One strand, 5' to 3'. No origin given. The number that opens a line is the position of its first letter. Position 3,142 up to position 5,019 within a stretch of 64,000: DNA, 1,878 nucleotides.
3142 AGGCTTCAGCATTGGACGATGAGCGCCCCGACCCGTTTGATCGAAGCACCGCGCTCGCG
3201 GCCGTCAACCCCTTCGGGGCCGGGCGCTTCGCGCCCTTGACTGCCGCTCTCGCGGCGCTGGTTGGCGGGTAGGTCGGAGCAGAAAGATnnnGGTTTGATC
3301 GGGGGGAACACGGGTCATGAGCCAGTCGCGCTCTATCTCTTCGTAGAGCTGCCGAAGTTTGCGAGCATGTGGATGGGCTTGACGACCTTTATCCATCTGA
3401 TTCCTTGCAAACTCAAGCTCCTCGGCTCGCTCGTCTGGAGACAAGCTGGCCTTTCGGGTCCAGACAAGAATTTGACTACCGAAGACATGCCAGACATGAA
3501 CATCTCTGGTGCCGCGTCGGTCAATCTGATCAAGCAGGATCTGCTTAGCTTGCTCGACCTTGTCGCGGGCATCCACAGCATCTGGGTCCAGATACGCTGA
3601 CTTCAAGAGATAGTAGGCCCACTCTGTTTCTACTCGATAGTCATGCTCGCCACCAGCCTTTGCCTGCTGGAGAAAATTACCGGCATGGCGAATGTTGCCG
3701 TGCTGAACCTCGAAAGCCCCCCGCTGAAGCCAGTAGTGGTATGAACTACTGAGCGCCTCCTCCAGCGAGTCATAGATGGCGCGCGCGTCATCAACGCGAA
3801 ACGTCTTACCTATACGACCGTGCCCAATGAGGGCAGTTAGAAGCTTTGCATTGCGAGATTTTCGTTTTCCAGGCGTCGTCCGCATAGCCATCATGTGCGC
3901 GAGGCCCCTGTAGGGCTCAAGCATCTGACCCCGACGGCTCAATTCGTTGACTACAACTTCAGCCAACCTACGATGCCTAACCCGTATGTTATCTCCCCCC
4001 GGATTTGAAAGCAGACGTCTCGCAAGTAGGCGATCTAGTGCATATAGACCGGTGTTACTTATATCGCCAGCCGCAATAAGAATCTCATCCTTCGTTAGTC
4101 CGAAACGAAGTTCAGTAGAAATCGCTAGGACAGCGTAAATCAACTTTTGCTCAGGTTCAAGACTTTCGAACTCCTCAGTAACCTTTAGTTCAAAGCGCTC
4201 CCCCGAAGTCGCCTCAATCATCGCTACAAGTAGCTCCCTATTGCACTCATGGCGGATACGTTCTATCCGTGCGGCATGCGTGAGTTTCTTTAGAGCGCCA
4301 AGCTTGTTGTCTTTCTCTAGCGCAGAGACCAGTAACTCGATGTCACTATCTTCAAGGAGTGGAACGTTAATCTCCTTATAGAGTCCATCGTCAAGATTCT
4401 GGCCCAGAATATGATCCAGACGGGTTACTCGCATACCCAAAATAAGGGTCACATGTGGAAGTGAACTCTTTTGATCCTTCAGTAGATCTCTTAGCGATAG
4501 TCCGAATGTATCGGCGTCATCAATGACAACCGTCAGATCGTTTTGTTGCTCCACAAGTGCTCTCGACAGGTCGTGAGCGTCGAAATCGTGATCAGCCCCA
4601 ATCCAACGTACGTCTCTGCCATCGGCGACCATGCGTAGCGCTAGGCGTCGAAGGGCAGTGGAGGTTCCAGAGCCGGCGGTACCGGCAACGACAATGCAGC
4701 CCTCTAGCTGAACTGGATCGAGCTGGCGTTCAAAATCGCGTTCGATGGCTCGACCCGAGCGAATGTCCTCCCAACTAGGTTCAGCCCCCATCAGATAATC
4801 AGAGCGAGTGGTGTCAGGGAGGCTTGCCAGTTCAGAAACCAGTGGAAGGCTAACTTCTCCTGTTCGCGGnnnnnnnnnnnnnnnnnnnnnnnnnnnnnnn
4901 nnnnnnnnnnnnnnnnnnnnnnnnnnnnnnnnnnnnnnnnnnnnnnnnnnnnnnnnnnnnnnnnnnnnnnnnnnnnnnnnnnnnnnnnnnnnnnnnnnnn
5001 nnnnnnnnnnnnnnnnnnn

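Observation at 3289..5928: Stand-alone SIR2 / P-loop NTPase / TPR-like gene carried as low-G+C cargo: candidate Avs/STAND-type NAD-depleting antiphage protein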

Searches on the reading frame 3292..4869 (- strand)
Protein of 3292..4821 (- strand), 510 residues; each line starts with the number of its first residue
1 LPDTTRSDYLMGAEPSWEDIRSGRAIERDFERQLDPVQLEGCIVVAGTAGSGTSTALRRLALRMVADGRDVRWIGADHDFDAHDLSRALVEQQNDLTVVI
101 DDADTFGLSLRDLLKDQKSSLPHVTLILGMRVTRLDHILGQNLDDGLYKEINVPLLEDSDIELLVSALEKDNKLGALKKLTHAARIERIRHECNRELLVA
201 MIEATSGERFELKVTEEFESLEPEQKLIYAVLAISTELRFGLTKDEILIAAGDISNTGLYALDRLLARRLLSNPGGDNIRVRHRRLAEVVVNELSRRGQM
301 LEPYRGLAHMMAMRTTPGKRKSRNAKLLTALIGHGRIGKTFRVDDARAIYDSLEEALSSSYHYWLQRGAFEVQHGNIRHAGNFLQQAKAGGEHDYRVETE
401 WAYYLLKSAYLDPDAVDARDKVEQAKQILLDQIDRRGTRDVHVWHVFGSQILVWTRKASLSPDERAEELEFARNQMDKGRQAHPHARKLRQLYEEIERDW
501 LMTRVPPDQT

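Call 37: search_protein_representatives(protein=window:3292-4821:-)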
Query: 510 residues. Proteins with E-value up to 0.001 (for the whole library): 1194; up to 1e-10: 630; up to 1e-30: 350. The best 150 are listed.
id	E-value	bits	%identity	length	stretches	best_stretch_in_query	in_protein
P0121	2.9e-154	531.2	52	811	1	5-507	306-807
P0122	1.1e-126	440.2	53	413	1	98-504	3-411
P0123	9.0e-124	430.6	45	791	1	2-505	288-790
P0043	2.4e-116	406.1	42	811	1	2-508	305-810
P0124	4.9e-107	375.4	42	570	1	2-506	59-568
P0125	3.1e-96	339.8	38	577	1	6-508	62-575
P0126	3.2e-96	339.7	40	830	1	5-505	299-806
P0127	6.6e-95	335.4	39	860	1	5-503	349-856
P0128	2.5e-94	333.5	38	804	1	3-504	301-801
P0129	9.9e-94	331.5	39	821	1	8-505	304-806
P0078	1.5e-92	327.6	39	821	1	5-505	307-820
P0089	6.3e-92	325.6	39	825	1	5-505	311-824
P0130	7.4e-92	325.3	38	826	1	4-507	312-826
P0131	7.6e-92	325.3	39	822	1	4-510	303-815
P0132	1.4e-91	324.4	40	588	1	6-505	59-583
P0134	1.4e-90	321.1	37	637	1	5-502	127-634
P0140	2.1e-87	310.7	39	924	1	2-501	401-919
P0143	1.9e-85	304.2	36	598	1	6-508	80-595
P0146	6.0e-85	302.5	35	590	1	4-496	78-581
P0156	1.7e-82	294.5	38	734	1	8-505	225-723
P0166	9.2e-81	288.7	37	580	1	6-508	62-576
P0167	1.9e-80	287.7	35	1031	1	6-502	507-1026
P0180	1.4e-78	281.5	37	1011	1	4-498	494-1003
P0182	2.1e-78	280.9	34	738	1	5-507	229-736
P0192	3.5e-76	273.6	37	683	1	5-501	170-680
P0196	2.1e-75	271.1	37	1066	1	5-501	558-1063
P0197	2.5e-75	270.8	35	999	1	2-500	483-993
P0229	1.4e-69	251.9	35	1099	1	5-503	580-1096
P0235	1.8e-68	248.2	35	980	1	5-498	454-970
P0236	3.6e-68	247.2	36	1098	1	5-502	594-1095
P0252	1.2e-62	229.1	34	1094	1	4-501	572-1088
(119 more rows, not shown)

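Call 39: search_protein_families(library=pfam, proteins=[P0167, P0180, P0196, P0197, P0229, P0235, P0236, P0252, P0140], max_evalue=0.001)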
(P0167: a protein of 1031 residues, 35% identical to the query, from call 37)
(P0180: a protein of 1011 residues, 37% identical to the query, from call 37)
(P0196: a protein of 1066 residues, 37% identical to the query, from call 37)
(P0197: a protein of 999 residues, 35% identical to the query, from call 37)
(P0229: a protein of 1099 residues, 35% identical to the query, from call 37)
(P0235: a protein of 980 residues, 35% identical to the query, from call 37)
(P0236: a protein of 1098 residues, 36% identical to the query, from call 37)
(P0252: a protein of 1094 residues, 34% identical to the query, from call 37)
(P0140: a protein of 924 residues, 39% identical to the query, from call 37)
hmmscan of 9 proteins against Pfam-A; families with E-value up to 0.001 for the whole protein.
P0167 (1031 aa): 4 families
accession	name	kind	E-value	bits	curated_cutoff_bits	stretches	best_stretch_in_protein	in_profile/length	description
PF25199.1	nSTAND_NTPase5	-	4.5e-25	88.6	34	1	509-654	2-138/145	Novel STAND NTPase 5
PF13289.12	SIR2_2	-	1.3e-07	32.2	24.5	1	309-453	2-141/141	SIR2-like domain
PF23871.1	DUF7226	-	6.1e-07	29.9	27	1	19-144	4-137/142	Domain of unknown function (DUF7226)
PF13604.12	AAA_30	-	7.6e-05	23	27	1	543-592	2-52/191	AAA domain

P0180 (1011 aa): 6 families
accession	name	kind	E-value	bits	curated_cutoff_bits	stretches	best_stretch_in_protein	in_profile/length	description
PF25199.1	nSTAND_NTPase5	-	1.5e-25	90.1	34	1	498-631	2-133/145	Novel STAND NTPase 5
PF13289.12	SIR2_2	-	4.4e-08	33.8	24.5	1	289-439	2-140/141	SIR2-like domain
PF23871.1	DUF7226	-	2.2e-06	28.1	27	1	34-150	14-138/142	Domain of unknown function (DUF7226)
PF20720.3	nSTAND3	-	3.8e-06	27.1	27.2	1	541-602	18-73/155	Novel STAND NTPase 3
PF13401.12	AAA_22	-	9e-05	23.2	27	0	540-586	5-51/130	AAA domain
PF01443.25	Viral_helicase1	-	0.00066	20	21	0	543-628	1-90/228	Viral superfamily 1 RNA helicase core domain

P0196 (1066 aa): 2 families
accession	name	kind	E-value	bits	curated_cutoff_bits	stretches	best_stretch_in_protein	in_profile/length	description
PF25199.1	nSTAND_NTPase5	-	4.5e-19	69.1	34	1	561-699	2-136/145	Novel STAND NTPase 5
PF13289.12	SIR2_2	-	2.5e-05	24.9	24.5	1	402-503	40-138/141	SIR2-like domain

P0197 (999 aa): 4 families
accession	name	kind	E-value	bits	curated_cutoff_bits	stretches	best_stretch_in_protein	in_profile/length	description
PF25199.1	nSTAND_NTPase5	-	4.2e-24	85.5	34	1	489-617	2-132/145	Novel STAND NTPase 5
PF13289.12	SIR2_2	-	9.5e-06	26.2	24.5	1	287-433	3-141/141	SIR2-like domain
PF13481.12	AAA_25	-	0.00032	20.8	27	0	528-561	32-64/195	AAA domain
PF13604.12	AAA_30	-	0.00063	20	27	0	523-566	12-55/191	AAA domain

P0229 (1099 aa): 3 families
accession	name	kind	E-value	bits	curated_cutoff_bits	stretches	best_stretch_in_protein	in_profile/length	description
PF25199.1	nSTAND_NTPase5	-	1e-23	84.2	34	1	583-725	2-137/145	Novel STAND NTPase 5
PF13289.12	SIR2_2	-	3.7e-07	30.8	24.5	1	380-526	3-140/141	SIR2-like domain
PF20720.3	nSTAND3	-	0.00016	21.9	27.2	1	632-693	19-74/155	Novel STAND NTPase 3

P0235 (980 aa): 2 families
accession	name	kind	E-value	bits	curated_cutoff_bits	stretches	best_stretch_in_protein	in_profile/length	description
PF25199.1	nSTAND_NTPase5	-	3.9e-21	75.8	34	1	457-603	2-138/145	Novel STAND NTPase 5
PF13289.12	SIR2_2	-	1.2e-06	29.1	24.5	1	256-400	3-139/141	SIR2-like domain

P0236 (1098 aa): 2 families
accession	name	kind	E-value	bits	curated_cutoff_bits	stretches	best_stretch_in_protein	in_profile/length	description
PF25199.1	nSTAND_NTPase5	-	1.1e-23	84.1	34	1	597-729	2-134/145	Novel STAND NTPase 5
PF13289.12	SIR2_2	-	1.7e-06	28.7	24.5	1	433-537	36-138/141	SIR2-like domain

P0252 (1094 aa): 2 families
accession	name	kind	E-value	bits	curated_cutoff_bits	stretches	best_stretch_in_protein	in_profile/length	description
PF25199.1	nSTAND_NTPase5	-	3.6e-22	79.2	34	1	576-711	2-133/145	Novel STAND NTPase 5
PF01443.25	Viral_helicase1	-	0.0002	21.7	21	1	624-703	2-88/228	Viral superfamily 1 RNA helicase core domain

P0140 (924 aa): 4 families
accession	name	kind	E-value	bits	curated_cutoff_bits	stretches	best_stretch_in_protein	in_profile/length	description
PF25199.1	nSTAND_NTPase5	-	1.4e-21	77.3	34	1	407-546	2-135/145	Novel STAND NTPase 5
PF13289.12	SIR2_2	-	2.4e-11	44.3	24.5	1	205-351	2-141/141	SIR2-like domain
PF03308.22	MeaB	-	4.5e-06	26.3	23.1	1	440-505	21-84/273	Methylmalonyl Co-A mutase-associated GTPase MeaB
PF13604.12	AAA_30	-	0.00018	21.8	27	1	454-493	19-58/191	AAA domain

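Call 40: search_protein_families(library=pfam, proteins=[P0124, P0125, P0132, P0134, P0143, P0146, P0156, P0166, P0182, P0192], max_evalue=0.01)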
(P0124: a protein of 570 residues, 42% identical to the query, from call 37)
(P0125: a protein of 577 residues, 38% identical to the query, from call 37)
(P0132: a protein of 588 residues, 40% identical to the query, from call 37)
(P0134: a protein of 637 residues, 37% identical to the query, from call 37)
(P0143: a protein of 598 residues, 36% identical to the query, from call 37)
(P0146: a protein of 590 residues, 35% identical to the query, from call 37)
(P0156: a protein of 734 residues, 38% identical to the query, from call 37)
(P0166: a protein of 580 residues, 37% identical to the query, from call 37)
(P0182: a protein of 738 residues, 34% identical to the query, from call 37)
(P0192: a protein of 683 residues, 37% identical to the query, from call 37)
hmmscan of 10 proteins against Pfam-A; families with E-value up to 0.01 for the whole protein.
P0124 (570 aa): 7 families
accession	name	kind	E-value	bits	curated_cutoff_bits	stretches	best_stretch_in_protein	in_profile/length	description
PF25199.1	nSTAND_NTPase5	-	9.8e-26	90.7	34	1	65-199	2-142/145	Novel STAND NTPase 5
PF20720.3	nSTAND3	-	1.2e-05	25.5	27.2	1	100-162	17-74/155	Novel STAND NTPase 3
PF13604.12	AAA_30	-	0.00024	21.3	27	1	97-132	15-50/191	AAA domain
PF13481.12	AAA_25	-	0.00024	21.2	27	1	100-143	33-76/195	AAA domain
PF01656.29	CbiA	-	0.00044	20.6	25.4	1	103-197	2-86/125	CobQ/CobB/MinD/ParA nucleotide binding domain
PF13401.12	AAA_22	-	0.0027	18.5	27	0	98-127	3-32/130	AAA domain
PF13191.12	AAA_16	-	0.0059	17.6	32.6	0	101-134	25-56/167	AAA ATPase domain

P0125 (577 aa): 5 families
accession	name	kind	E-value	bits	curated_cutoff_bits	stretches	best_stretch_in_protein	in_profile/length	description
PF25199.1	nSTAND_NTPase5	-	7.1e-26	91.2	34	1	64-197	2-135/145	Novel STAND NTPase 5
PF13181.12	TPR_8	-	0.005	17.3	25.7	0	429-461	2-34/34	Tetratricopeptide repeat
PF20720.3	nSTAND3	-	0.0056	16.8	27.2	0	104-139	17-52/155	Novel STAND NTPase 3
PF01656.29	CbiA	-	0.0073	16.7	25.4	0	106-334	1-83/125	CobQ/CobB/MinD/ParA nucleotide binding domain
PF10609.15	ParA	-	0.0096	15.8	27.1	0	106-144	6-42/246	NUBPL iron-transfer P-loop NTPase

P0132 (588 aa): 5 families
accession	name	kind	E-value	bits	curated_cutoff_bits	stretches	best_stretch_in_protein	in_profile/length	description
PF25199.1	nSTAND_NTPase5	-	2.3e-24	86.3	34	1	62-207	3-138/145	Novel STAND NTPase 5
PF13401.12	AAA_22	-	9.7e-05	23.1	27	0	156-199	75-121/130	AAA domain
PF20720.3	nSTAND3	-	0.00013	22.2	27.2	1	98-174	4-74/155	Novel STAND NTPase 3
PF13428.12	TPR_14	-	0.0049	17.9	23.5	0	442-481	4-43/44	Tetratricopeptide repeat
PF00004.35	AAA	-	0.0072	17.2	21.2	0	115-215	2-123/131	ATPase family associated with various cellular activities (AAA)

P0134 (637 aa): 9 families
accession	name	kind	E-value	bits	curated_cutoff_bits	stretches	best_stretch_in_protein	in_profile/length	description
PF25199.1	nSTAND_NTPase5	-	2.1e-26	92.9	34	1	130-264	2-137/145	Novel STAND NTPase 5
PF20720.3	nSTAND3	-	1.8e-05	24.9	27.2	1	169-231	17-73/155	Novel STAND NTPase 3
PF00437.27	T2SSE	-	0.00016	20.9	24.9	1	158-213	132-186/370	Type II/IV secretion system protein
PF13401.12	AAA_22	-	0.0004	21.1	27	1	168-206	4-42/130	AAA domain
PF13604.12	AAA_30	-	0.0016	18.7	27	0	171-201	20-50/191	AAA domain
PF13191.12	AAA_16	-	0.0048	17.9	32.6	0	161-194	17-49/167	AAA ATPase domain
PF01637.24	ATPase_2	-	0.0055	17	33.2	0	164-221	15-69/225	ATPase domain predominantly from Archaea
PF00448.28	SRP54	-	0.006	16.7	22.7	0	170-201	2-33/196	SRP54-type protein, GTPase domain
PF01656.29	CbiA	-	0.0082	16.5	25.4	0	178-275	8-54/125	CobQ/CobB/MinD/ParA nucleotide binding domain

P0143 (598 aa): 5 families
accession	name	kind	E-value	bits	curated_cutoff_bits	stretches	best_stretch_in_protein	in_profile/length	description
PF25199.1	nSTAND_NTPase5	-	3.7e-23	82.4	34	1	82-221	2-141/145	Novel STAND NTPase 5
PF03308.22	MeaB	-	7.6e-05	22.3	23.1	1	111-162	22-75/273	Methylmalonyl Co-A mutase-associated GTPase MeaB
PF13401.12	AAA_22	-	0.0015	19.3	27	0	124-176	7-59/130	AAA domain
PF01656.29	CbiA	-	0.0058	17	25.4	0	127-419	4-101/125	CobQ/CobB/MinD/ParA nucleotide binding domain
PF05872.18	HerA_C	-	0.0062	15.7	22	0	121-165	20-64/502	Helicase HerA-like C-terminal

P0146 (590 aa): 11 families
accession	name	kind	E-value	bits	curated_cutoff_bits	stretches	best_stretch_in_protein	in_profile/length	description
PF25199.1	nSTAND_NTPase5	-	1.1e-24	87.3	34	1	82-219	2-139/145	Novel STAND NTPase 5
PF20720.3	nSTAND3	-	4e-06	27.1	27.2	1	117-185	12-74/155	Novel STAND NTPase 3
PF13604.12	AAA_30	-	0.00085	19.5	27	1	120-153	16-49/191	AAA domain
PF00004.35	AAA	-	0.00086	20.2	21.2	1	126-189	2-70/131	ATPase family associated with various cellular activities (AAA)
PF05729.18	NACHT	-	0.00093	19.5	26.7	1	125-151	3-29/167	NACHT domain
PF13401.12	AAA_22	-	0.0017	19.1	27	1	121-149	4-32/130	AAA domain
PF00437.27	T2SSE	-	0.0019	17.4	24.9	1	117-148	137-168/370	Type II/IV secretion system protein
PF10609.15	ParA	-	0.0027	17.6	27.1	1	125-173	7-53/246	NUBPL iron-transfer P-loop NTPase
PF05872.18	HerA_C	-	0.0027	16.9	22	1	111-154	10-53/502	Helicase HerA-like C-terminal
PF13191.12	AAA_16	-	0.0028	18.6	32.6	0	120-162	23-63/167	AAA ATPase domain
PF01443.25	Viral_helicase1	-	0.0097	16.2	21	0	125-183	1-66/228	Viral superfamily 1 RNA helicase core domain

P0156 (734 aa): 2 families
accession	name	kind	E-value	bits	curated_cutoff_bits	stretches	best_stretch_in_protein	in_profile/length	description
PF25199.1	nSTAND_NTPase5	-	4.5e-16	59.4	34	1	225-348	2-136/145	Novel STAND NTPase 5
PF13289.12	SIR2_2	-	3.6e-06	27.5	24.5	1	27-168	2-141/141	SIR2-like domain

P0166 (580 aa): 12 families
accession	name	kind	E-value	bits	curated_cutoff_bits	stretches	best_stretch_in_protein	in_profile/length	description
PF25199.1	nSTAND_NTPase5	-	2.3e-25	89.5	34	1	64-201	2-139/145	Novel STAND NTPase 5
PF20720.3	nSTAND3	-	3.4e-05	24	27.2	1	105-173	18-78/155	Novel STAND NTPase 3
PF13428.12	TPR_14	-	0.00019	22.2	23.5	1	431-471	3-43/44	Tetratricopeptide repeat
PF13429.12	TPR_15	-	0.00031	20.7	26.2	1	377-474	94-191/280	Tetratricopeptide repeat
PF13604.12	AAA_30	-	0.00075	19.7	27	1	106-151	20-64/191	AAA domain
PF03308.22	MeaB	-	0.0008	18.9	23.1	1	100-144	29-75/273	Methylmalonyl Co-A mutase-associated GTPase MeaB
PF13401.12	AAA_22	-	0.0013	19.5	27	0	105-152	6-53/130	AAA domain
PF23914.1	TPR_CcmH_CycH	-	0.0019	18.5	42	1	428-489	49-109/158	Cytochrome c-type biogenesis protein H TPR domain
PF05872.18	HerA_C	-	0.0024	17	22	1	109-139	26-56/502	Helicase HerA-like C-terminal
PF01656.29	CbiA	-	0.0026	18.2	25.4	1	110-180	5-68/125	CobQ/CobB/MinD/ParA nucleotide binding domain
PF05673.19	DUF815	-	0.0047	16.5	23.8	0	95-166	45-115/249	Protein of unknown function (DUF815)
PF00005.33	ABC_tran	-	0.0053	17.8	25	0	104-142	11-49/137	ABC transporter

P0182 (738 aa): 13 families
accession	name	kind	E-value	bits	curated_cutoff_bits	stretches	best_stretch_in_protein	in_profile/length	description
PF25199.1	nSTAND_NTPase5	-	2e-22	80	34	1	232-362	2-138/145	Novel STAND NTPase 5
PF13289.12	SIR2_2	-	3.5e-06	27.6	24.5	1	37-175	2-139/141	SIR2-like domain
PF13401.12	AAA_22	-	5.7e-05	23.9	27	1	265-298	3-36/130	AAA domain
PF13604.12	AAA_30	-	8e-05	22.9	27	1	257-301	8-52/191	AAA domain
PF01656.29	CbiA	-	0.00012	22.5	25.4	1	270-395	2-62/125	CobQ/CobB/MinD/ParA nucleotide binding domain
PF00437.27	T2SSE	-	0.00013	21.1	24.9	1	256-324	131-199/370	Type II/IV secretion system protein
PF20720.3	nSTAND3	-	0.00035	20.7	27.2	1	266-329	16-74/155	Novel STAND NTPase 3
PF03308.22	MeaB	-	0.00038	20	23.1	1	267-302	33-68/273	Methylmalonyl Co-A mutase-associated GTPase MeaB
PF13428.12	TPR_14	-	0.00084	20.2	23.5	1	592-632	3-43/44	Tetratricopeptide repeat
PF13191.12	AAA_16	-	0.00098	20.1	32.6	0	256-295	13-52/167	AAA ATPase domain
PF10609.15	ParA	-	0.0015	18.5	27.1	1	269-303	6-40/246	NUBPL iron-transfer P-loop NTPase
PF13238.12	AAA_18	-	0.004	18.1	29.4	0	271-297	2-25/128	AAA domain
PF01580.24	FtsK_SpoIIIE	-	0.0087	16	24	0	268-291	40-63/221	FtsK/SpoIIIE family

P0192 (683 aa): 4 families
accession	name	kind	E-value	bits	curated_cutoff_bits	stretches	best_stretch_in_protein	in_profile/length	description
PF25199.1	nSTAND_NTPase5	-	9.2e-19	68.1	34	1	173-309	2-134/145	Novel STAND NTPase 5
PF13289.12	SIR2_2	-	0.00011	22.7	24.5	1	15-118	41-141/141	SIR2-like domain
PF13604.12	AAA_30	-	0.00051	20.3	27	0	206-258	6-59/191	AAA domain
PF03205.20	MobB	-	0.005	17.2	26.6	0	220-252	2-34/133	Molybdopterin guanine dinucleotide synthesis protein B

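Call 65: predict_structure(alignment_id=A2)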
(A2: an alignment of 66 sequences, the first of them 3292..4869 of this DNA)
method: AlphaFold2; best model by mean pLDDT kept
length: 526 residues; sequences in the alignment: 66
mean_pLDDT: 93.0   pTM: 0.87
mean pLDDT of the five models: 93.0, 92.7, 90.9, 90.8, 89.8
residues with pLDDT >= 90: 420; 70-90: 94; 50-70: 9; < 50: 3
segments of 3 or more residues with pLDDT < 50: none
pLDDT, mean of each block of 10 residues (from residue 1): 76 88 84 93 95 94 90 97 97 90 95 96 92 94 93 78 91 93 93 93 87 84 86 94 98 95 97 96 88 87 94 97 98 89 96 97 98 96 98 97 95 98 98 98 98 95 98 96 98 96 95 95 66
secondary structure, 60 per line:
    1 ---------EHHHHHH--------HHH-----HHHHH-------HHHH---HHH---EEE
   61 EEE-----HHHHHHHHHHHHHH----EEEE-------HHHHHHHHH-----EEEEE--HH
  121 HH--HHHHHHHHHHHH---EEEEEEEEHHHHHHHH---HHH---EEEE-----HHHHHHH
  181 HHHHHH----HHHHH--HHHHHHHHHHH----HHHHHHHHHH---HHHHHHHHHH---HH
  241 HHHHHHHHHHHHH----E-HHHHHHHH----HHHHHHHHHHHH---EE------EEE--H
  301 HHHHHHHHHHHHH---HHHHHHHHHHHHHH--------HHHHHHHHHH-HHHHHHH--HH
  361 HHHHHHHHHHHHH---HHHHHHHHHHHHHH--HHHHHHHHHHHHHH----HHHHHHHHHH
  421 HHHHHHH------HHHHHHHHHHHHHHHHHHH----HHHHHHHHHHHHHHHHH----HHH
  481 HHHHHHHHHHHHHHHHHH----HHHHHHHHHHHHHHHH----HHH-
elements in order: H11-16 H33-37 H45-48 E58-63 H69-82 E87-90 H98-106 E112-116 H119-122 H125-136 E140-147 H148-155 E165-168 H174-186 H191-195 H198-208 H213-222 H226-235 H239-253 H260-267 H272-283 E295-297 H300-313 H317-330 H339-348 H350-356 H359-373 H377-390 H393-406 H411-427 H434-452 H457-473 H478-498 H503-518

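Call 68: fold_search(model_id=the predicted structure, library=pdb)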
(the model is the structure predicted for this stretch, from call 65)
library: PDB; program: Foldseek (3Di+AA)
matches with E <= 10: 1409; with E <= 0.001: 126
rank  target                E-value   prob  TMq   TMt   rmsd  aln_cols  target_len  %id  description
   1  9jap_A                2.9e-13  1.00  0.41  0.28  21.9       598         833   13  Helical structure of EfAvs5(SIR2-STAND) (released 2025-03-19)
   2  9nc9_D                4.0e-08  1.00  0.33  0.25  19.3       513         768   14  Helical assembly of AVAST5 filament (released 2026-02-18)
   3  9nc9_G                6.4e-08  1.00  0.37  0.27  18.3       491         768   14  Helical assembly of AVAST5 filament (released 2026-02-18)
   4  9nc9_E                6.7e-08  1.00  0.34  0.25  19.4       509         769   14  Helical assembly of AVAST5 filament (released 2026-02-18)
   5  9nc9_R                2.8e-07  1.00  0.32  0.24  19.7       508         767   12  Helical assembly of AVAST5 filament (released 2026-02-18)
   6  9nc9_P                4.0e-07  1.00  0.34  0.25  19.7       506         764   13  Helical assembly of AVAST5 filament (released 2026-02-18)
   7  8bob_C                6.7e-07  1.00  0.44  0.53   7.2       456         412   12  Structural basis for negative regulation of the maltose system (released 2023-10-18)
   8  3shf                  2.4e-06  1.00  0.40  0.22   9.8       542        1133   10  Crystal structure of the R265S mutant of full-length murine Apaf-1 (released 2011-08-24)
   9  8fw2_A                2.8e-06  1.00  0.24  0.15  21.2       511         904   12  Cryo-EM structure of full-length human NLRC4 inflammasome with C11 symmetry (released 2024-01-03)
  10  3sfz                  3.5e-06  1.00  0.37  0.20  10.7       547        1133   11  Crystal structure of full-length murine Apaf-1 (released 2011-08-24)
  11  3j2t_A                1.0e-05  1.00  0.23  0.12  20.2       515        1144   12  An improved model of the human apoptosome (released 2013-04-10)
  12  1z6t_B                1.3e-05  1.00  0.40  0.36  11.0       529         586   13  Structure of the apoptotic protease-activating factor 1 bound to ADP (released 2005-04-19)
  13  3pfi_B                1.3e-05  1.00  0.26  0.44  14.7       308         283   14  2.7 Angstrom resolution crystal structure of a probable holliday junction DNA helicase (ruvB) from Campylobacter jejun (released 2010-11-10)
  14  7jgr_A                2.5e-05  1.00  0.24  0.30  15.1       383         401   13  Structure of Drosophila ORC bound to DNA (84 bp) and Cdc6 (released 2020-09-09)
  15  3pvs_D                2.7e-05  1.00  0.24  0.29  14.7       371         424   15  Structure and biochemical activities of Escherichia coli MgsA (released 2011-02-02)
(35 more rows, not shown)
